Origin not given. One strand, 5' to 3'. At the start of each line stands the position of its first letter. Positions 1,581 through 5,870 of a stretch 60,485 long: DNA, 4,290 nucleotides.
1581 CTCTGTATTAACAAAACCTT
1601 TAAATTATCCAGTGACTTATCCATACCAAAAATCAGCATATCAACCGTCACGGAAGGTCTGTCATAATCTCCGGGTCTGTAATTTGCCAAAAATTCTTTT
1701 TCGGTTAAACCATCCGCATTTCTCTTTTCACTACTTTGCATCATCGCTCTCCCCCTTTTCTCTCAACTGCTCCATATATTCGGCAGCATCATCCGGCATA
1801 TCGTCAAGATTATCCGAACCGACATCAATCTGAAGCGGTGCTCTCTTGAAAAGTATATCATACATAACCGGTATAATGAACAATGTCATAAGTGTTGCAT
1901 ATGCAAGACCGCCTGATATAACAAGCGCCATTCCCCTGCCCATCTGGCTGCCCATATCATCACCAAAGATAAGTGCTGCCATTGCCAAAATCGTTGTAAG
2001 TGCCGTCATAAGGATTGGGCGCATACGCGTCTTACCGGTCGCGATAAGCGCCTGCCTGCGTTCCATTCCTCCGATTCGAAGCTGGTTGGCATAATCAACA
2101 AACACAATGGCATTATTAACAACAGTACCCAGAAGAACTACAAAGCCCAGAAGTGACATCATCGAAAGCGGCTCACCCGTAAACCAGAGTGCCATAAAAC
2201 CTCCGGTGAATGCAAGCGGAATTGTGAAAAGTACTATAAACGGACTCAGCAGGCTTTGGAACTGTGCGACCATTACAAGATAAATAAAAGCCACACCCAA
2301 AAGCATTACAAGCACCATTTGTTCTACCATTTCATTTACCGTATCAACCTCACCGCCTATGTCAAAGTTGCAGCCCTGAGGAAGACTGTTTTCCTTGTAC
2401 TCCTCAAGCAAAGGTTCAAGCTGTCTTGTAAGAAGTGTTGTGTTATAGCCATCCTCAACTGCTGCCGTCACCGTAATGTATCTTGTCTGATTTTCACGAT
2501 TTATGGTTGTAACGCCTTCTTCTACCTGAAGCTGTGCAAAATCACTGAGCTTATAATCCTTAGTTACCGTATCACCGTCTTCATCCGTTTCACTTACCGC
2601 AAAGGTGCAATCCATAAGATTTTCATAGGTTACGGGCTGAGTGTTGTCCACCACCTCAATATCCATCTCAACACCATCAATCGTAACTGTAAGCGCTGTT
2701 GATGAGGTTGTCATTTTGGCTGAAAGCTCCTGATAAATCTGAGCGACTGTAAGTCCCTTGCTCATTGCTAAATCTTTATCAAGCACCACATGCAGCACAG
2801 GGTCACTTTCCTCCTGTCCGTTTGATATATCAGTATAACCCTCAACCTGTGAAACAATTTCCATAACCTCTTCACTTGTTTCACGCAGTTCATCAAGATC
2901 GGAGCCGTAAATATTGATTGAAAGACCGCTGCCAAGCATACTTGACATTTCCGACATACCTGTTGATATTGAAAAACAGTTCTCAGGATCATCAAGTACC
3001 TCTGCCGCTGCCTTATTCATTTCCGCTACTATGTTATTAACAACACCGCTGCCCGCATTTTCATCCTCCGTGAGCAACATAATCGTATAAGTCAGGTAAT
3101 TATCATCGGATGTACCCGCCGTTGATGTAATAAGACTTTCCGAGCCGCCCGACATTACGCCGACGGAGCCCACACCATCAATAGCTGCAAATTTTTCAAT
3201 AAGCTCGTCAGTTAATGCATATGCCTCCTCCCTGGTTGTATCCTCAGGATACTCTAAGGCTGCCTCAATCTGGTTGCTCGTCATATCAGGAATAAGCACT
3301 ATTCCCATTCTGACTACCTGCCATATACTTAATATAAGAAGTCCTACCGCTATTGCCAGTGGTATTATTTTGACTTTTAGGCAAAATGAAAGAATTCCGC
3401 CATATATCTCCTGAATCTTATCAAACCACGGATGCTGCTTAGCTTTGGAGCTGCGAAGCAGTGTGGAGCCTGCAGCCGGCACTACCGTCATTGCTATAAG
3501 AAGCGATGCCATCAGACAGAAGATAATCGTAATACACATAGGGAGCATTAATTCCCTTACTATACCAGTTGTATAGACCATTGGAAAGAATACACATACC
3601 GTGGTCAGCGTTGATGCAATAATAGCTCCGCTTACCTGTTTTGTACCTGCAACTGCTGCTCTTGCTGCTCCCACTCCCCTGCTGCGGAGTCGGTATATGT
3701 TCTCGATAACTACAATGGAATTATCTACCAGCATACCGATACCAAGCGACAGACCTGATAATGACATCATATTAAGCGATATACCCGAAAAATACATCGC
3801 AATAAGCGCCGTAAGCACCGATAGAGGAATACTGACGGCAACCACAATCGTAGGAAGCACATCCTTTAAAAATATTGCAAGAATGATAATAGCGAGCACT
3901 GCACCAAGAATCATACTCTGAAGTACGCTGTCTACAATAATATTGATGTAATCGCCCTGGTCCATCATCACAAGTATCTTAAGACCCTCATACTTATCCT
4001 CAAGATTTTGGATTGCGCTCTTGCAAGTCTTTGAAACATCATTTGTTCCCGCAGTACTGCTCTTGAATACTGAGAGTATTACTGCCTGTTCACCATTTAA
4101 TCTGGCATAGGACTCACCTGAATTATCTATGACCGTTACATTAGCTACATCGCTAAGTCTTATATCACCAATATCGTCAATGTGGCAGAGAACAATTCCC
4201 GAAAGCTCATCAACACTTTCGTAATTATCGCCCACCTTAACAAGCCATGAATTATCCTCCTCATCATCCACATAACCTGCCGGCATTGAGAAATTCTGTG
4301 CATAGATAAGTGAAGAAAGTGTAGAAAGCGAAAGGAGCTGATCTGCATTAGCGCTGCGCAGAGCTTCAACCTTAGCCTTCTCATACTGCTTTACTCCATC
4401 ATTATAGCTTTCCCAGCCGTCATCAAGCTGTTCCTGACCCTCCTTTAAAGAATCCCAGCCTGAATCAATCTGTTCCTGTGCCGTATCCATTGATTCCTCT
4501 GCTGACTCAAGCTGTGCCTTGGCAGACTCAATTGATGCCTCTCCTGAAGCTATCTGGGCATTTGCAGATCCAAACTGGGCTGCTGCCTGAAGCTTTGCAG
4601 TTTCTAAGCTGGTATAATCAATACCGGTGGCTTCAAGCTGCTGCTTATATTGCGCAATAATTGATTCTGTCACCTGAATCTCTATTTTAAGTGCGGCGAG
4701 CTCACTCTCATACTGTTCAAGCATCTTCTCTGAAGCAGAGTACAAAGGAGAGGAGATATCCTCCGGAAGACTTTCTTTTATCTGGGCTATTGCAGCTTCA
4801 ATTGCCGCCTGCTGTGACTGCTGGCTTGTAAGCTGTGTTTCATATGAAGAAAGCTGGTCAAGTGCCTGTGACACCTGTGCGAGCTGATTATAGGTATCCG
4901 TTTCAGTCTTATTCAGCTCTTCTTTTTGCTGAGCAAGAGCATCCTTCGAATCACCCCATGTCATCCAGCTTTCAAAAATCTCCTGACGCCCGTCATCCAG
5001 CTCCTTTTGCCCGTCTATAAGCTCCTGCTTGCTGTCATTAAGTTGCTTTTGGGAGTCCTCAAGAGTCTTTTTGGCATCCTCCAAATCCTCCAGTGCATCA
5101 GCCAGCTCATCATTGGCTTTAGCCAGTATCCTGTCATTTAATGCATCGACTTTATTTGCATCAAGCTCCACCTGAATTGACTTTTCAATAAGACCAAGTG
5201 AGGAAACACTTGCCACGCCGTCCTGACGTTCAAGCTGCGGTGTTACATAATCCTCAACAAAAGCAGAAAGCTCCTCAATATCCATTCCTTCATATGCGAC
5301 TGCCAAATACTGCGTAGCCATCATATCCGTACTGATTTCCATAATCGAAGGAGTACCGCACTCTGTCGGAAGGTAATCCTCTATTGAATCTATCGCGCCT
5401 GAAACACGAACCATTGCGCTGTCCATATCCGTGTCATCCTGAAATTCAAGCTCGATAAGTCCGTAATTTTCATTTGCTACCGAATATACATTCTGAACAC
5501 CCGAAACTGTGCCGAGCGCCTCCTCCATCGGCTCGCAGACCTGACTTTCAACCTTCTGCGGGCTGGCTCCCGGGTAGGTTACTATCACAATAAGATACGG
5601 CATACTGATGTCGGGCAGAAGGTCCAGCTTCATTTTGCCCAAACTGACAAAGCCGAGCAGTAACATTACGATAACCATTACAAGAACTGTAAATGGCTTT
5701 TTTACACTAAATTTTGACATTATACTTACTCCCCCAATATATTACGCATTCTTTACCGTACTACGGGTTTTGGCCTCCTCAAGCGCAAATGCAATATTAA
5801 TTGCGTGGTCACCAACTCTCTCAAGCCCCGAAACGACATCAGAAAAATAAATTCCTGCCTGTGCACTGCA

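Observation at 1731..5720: RND pump with a ~270-aa xxxLxxG-heptad coiled-coil stalk inserted in the first extracytoplasmic loop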

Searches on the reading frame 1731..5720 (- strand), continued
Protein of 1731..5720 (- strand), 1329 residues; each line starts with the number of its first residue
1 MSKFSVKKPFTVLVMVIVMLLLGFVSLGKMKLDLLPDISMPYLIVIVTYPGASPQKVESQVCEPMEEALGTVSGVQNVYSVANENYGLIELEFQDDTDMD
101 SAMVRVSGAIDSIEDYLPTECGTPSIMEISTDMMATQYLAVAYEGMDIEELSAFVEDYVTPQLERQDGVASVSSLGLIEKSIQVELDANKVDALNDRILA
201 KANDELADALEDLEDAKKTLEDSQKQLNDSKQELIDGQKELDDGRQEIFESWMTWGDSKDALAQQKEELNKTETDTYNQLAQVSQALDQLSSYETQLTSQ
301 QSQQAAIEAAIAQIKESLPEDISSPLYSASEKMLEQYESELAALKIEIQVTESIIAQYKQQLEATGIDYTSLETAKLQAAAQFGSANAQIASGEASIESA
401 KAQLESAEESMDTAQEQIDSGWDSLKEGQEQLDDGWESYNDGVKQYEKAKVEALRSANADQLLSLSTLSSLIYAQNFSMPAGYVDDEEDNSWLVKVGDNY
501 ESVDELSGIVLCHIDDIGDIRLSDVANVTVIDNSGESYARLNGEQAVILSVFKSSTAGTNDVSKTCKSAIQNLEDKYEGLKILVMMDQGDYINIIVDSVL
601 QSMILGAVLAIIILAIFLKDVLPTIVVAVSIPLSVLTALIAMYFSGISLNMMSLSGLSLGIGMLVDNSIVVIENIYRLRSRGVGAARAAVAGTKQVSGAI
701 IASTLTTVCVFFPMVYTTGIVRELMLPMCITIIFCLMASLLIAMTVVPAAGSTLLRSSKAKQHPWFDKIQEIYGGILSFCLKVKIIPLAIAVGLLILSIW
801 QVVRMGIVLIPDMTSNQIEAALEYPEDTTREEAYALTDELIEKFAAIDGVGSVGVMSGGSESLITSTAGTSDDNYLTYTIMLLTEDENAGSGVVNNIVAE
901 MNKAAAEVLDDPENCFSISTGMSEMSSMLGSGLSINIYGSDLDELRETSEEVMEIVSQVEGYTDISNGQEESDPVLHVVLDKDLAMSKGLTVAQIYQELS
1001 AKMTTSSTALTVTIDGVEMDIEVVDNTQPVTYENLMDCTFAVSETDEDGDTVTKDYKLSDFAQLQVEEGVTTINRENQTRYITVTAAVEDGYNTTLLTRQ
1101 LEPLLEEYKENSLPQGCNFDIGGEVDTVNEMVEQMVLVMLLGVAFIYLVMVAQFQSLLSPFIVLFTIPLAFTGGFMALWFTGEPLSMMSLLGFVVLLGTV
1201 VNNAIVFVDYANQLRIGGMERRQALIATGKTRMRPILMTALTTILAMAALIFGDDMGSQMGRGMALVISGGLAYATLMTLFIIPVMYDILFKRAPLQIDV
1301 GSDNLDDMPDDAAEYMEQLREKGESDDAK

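Call 39: fold_search(model_id=the predicted structure, library=pdb)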
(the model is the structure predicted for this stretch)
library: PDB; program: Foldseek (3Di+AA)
matches with E <= 10: 652; with E <= 0.001: 241
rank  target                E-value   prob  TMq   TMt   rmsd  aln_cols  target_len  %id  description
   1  7ry3_C                1.6e-36  1.00  0.48  0.54  11.3      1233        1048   16  Multidrug Efflux pump AdeJ with TP-6076 bound (released 2022-02-02)
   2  7m4p_B                3.0e-36  1.00  0.48  0.54  10.3      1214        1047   16  Multidrug Efflux pump AdeJ with Eravacycline bound (released 2021-05-19)
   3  8deu_A                1.9e-35  1.00  0.48  0.54  11.9      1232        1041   16  Cryo-electron microscopy structure of Neisseria gonorrhoeae multidrug efflux pump MtrD with CASP peptide complex (released 2022-09-14)
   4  7ry3_B                2.6e-35  1.00  0.48  0.54  11.4      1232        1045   16  Multidrug Efflux pump AdeJ with TP-6076 bound (released 2022-02-02)
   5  8gjj_A                2.7e-35  1.00  0.49  0.55  10.5      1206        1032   14  Multi-drug efflux pump RE-CmeB Apo form (released 2023-05-31)
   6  8dew_A                3.5e-35  1.00  0.47  0.52  12.1      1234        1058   16  Cryo-electron microscopy structure of Neisseria gonorrhoeae multidrug efflux pump MtrD with LL-37 complex (released 2022-09-14)
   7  6zod_B                5.6e-35  1.00  0.48  0.54  11.4      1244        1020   16  Fusidic acid binding to the allosteric deep transmembrane domain binding pocket, TM7/TM8 groove, and TM1/TM2 groove of (released 2021-05-19)
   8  6zoc_A                8.9e-35  1.00  0.48  0.54  11.2      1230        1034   16  Erythromycin binding to the access pocket of AcrB-G616P L protomer and 3-formylrifamycin SV binding to the access pock (released 2021-05-19)
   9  2gif_B                9.8e-35  1.00  0.47  0.53  11.2      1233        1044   15  Asymmetric structure of trimeric AcrB from Escherichia coli (released 2006-09-12)
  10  8deu_C                1.2e-34  1.00  0.50  0.57  11.3      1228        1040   16  Cryo-electron microscopy structure of Neisseria gonorrhoeae multidrug efflux pump MtrD with CASP peptide complex (released 2022-09-14)
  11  6vkt_B                1.6e-34  1.00  0.48  0.53  11.8      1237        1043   16  Cryo-electron microscopy structures of a gonococcal multidrug efflux pump illuminate a mechanism of erythromycin drug  (released 2020-07-01)
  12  6vkt_A                1.7e-34  1.00  0.47  0.53  12.9      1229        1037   16  Cryo-electron microscopy structures of a gonococcal multidrug efflux pump illuminate a mechanism of erythromycin drug  (released 2020-07-01)
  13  7oul_A                1.9e-34  1.00  0.47  0.53  11.1      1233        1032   15  BDM88832 inhibitor bound to the transmembrane domain of AcrB-R971A (released 2021-12-29)
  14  6zoc_B                2.0e-34  1.00  0.48  0.54  11.0      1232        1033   16  Erythromycin binding to the access pocket of AcrB-G616P L protomer and 3-formylrifamycin SV binding to the access pock (released 2021-05-19)
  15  4u8v_B                2.1e-34  1.00  0.48  0.54  10.9      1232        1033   16  Coupling of remote alternating-access transport mechanisms for protons and substrates in the multidrug efflux pump Acr (released 2014-10-15)
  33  8p1i_B                9.3e-34  1.00  0.48  0.55  11.0      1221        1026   16  Single particle cryo-EM co-structure of Klebsiella pneumoniae AcrB with the BDM91288 efflux pump inhibitor at 2.97 Ang (released 2024-01-17)
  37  8gk0_B                1.2e-33  1.00  0.47  0.54  10.5      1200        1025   14  Multi-drug efflux pump RE-CmeB bound with Erythromycin (released 2023-06-07)
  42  7rr6_A                1.8e-33  1.00  0.46  0.53  11.5      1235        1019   15  Multidrug efflux pump subunit AcrB (released 2022-08-17)
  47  9lyq_B                2.1e-33  1.00  0.47  0.53  11.9      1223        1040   16  Structure of RND efflux pump MdtB (released 2025-12-10)
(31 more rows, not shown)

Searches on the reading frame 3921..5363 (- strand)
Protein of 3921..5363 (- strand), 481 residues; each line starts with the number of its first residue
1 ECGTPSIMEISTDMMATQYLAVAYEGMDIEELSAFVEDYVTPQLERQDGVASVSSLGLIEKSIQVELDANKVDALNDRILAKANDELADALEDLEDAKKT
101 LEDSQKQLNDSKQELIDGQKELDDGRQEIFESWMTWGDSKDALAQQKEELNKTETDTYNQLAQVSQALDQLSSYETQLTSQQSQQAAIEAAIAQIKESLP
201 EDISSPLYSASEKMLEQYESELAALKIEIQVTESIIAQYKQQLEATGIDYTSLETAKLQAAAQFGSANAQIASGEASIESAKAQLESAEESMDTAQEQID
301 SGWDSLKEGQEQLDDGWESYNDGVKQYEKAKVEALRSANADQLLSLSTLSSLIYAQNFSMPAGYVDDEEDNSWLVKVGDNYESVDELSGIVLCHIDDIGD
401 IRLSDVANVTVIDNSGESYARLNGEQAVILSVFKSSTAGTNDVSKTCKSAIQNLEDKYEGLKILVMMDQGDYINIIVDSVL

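Call 61: predict_structure(alignment_id=A3)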
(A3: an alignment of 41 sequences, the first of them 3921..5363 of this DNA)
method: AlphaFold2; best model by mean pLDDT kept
length: 481 residues; sequences in the alignment: 41
mean_pLDDT: 79.1   pTM: 0.41
mean pLDDT of the five models: 79.1, 77.0, 75.6, 73.1, 71.9
residues with pLDDT >= 90: 159; 70-90: 209; 50-70: 78; < 50: 35
segments of 3 or more residues with pLDDT < 50: 1-12, 359-376, 378-380
pLDDT, mean of each block of 10 residues (from residue 1): 33 66 81 81 85 67 66 74 73 87 91 93 93 94 93 91 88 92 93 88 84 89 92 90 79 83 90 92 92 92 91 90 84 64 62 56 37 45 64 69 74 59 77 81 86 90 85 74 53
secondary structure, 60 per line:
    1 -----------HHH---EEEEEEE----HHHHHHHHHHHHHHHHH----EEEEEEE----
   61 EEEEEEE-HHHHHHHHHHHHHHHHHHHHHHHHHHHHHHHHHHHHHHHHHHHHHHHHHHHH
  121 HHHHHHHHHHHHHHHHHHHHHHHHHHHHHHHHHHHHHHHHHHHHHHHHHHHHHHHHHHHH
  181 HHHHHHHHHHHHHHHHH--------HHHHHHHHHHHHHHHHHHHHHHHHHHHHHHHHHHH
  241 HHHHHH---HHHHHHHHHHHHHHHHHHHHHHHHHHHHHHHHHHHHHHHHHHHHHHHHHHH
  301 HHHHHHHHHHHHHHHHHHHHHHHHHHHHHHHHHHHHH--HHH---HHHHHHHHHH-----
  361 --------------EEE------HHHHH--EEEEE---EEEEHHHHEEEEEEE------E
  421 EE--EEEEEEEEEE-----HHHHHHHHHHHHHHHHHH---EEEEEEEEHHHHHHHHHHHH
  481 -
elements in order: E18-24 H29-45 E50-56 E61-67 H69-197 H206-246 H250-337 H346-355 E375-377 H384-388 E391-395 E399-402 H403-406 E407-413 E420-422 E425-434 H440-457 E461-468 H469-480

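Call 65: fold_search(model_id=the predicted structure, library=pdb)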
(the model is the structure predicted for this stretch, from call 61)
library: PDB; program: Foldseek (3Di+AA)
matches with E <= 10: 801; with E <= 0.001: 113
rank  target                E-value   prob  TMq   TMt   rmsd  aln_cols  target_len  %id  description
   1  9qpr_A                4.5e-05  1.00  0.18  0.09  13.7       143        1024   23  Single particle cryo-EM structure of the multidrug efflux pump MdtF from Escherichia coli (released 2025-05-14)
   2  7ry3_C                5.3e-05  1.00  0.18  0.09  12.7       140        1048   20  Multidrug Efflux pump AdeJ with TP-6076 bound (released 2022-02-02)
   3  8ffk_A                6.3e-05  1.00  0.19  0.10  13.7       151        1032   22  Klebsiella pneumoniae AcrB multidrug efflux pump apo form (released 2023-04-05)
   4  7m4p_B                6.7e-05  1.00  0.18  0.09  12.7       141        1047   20  Multidrug Efflux pump AdeJ with Eravacycline bound (released 2021-05-19)
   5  22xm_B                7.1e-05  1.00  0.19  0.10   6.4       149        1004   21  MexBYB-Ka symmetry-like (released 2026-03-11)
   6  2j8s_B                7.1e-05  1.00  0.18  0.09  13.0       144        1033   22  Drug Export Pathway of Multidrug Exporter AcrB Revealed by DARPin Inhibitors (released 2007-01-23)
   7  9fhc_A                7.1e-05  1.00  0.18  0.09  14.1       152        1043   22  Crystallographic structure of AcrB V612F with bound minocycline (released 2025-06-11)
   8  9lyj_C                7.5e-05  1.00  0.18  0.10  14.0       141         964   20  Cryo-EM structure of MdtF (released 2025-12-10)
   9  4dnt_A                8.4e-05  1.00  0.19  0.09  13.0       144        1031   21  Crystal structure of the CusBA heavy-metal efflux complex from Escherichia coli, mutant (released 2012-06-20)
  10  4dop_A                8.9e-05  1.00  0.19  0.10  12.7       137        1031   23  Crystal structure of the CusBA heavy-metal efflux complex from Escherichia coli, R mutant (released 2012-06-20)
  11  7cz9_B                8.9e-05  1.00  0.19  0.10  13.3       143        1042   22  Crystal structure of multidrug efflux transporter OqxB from Klebsiella pneumoniae (released 2021-09-22)
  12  9qps_C                9.4e-05  1.00  0.18  0.09  12.7       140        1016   24  Single particle cryo-EM structure of MdtF V610F (released 2025-05-14)
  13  8gjj_A                1.0e-04  1.00  0.19  0.10  13.6       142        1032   20  Multi-drug efflux pump RE-CmeB Apo form (released 2023-05-31)
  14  3t56_A                1.0e-04  1.00  0.18  0.09  13.1       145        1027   20  Crystal structure of the pre-extrusion state of the CusBA adaptor-transporter complex (released 2012-06-20)
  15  7ry3_B                1.1e-04  1.00  0.19  0.10  13.4       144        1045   20  Multidrug Efflux pump AdeJ with TP-6076 bound (released 2022-02-02)
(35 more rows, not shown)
